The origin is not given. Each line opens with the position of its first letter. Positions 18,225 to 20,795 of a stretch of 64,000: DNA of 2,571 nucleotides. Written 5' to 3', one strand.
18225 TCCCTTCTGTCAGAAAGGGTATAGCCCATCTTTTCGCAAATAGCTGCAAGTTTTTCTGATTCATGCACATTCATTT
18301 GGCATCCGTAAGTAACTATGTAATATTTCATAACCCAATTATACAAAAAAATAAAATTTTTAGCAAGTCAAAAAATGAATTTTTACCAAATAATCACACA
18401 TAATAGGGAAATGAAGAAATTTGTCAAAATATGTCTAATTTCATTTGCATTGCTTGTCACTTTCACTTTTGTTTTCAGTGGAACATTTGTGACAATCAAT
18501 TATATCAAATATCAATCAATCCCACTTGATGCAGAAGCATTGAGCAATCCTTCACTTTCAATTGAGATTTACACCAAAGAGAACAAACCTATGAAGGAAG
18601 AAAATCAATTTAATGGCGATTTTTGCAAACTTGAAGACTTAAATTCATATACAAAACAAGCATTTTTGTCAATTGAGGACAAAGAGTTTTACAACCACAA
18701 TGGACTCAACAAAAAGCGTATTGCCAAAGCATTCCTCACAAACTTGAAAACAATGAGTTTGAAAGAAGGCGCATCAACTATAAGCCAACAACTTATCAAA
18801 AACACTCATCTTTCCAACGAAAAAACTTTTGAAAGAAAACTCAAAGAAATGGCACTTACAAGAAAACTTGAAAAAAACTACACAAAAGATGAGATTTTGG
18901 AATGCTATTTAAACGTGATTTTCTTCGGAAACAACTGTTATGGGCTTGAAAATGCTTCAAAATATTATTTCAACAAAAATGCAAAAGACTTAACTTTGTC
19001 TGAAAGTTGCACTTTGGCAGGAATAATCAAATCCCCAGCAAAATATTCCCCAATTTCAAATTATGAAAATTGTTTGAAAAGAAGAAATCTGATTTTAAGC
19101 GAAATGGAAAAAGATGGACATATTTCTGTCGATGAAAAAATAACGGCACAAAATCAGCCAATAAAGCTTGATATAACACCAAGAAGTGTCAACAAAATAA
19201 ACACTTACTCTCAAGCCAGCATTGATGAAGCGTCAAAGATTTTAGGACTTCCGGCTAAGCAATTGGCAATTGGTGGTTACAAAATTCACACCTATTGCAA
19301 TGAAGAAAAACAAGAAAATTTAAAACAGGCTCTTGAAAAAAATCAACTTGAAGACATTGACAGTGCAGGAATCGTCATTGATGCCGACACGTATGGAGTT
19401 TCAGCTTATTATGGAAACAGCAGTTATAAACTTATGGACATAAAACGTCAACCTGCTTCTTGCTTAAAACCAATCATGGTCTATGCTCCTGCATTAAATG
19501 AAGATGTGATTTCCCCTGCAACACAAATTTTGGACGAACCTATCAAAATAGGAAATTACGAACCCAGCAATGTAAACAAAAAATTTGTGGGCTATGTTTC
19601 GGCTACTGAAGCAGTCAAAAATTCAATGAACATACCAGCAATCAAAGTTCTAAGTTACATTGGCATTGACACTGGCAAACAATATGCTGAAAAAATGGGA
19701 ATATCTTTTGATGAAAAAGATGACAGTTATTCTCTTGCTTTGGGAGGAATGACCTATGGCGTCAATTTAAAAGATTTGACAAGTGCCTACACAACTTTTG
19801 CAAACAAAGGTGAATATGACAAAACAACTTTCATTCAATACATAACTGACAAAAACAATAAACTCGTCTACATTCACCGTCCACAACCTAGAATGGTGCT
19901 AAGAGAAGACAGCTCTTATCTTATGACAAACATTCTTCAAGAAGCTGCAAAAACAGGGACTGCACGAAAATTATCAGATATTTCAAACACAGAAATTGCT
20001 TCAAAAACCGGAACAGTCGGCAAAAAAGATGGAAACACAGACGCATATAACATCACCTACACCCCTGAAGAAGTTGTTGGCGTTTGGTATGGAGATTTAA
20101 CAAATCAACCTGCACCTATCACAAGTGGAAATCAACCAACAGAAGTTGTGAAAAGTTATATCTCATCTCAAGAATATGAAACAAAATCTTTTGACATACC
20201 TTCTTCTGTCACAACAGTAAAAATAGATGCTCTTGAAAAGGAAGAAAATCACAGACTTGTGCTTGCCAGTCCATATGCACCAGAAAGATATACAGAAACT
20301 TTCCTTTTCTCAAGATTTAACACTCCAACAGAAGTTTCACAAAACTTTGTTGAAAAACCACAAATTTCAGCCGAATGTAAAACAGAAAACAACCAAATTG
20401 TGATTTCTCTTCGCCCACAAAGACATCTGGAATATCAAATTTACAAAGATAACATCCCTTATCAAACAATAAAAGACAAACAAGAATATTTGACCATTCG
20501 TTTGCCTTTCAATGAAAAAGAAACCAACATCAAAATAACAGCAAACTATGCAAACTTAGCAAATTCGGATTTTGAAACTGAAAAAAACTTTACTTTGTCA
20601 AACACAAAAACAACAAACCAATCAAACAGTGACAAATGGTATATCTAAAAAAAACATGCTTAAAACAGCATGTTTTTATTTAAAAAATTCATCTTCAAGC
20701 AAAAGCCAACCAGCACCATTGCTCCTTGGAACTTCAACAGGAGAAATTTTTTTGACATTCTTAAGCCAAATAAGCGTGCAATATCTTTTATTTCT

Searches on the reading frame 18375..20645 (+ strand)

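Call 77: search_protein_families(library=pfam, proteins=[window:18375-20645:+], max_evalue=0.00001)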
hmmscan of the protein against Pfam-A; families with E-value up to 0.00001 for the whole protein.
window:18375-20645:+ (757 aa): 2 families
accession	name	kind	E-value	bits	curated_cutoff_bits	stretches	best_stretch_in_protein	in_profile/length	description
PF00912.28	Transgly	-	5.3e-61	205.6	27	1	73-244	5-177/178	Transglycosylase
PF00905.27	Transpeptidase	-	3.3e-20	72.9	22.1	1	333-560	4-254/299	Penicillin binding protein transpeptidase domain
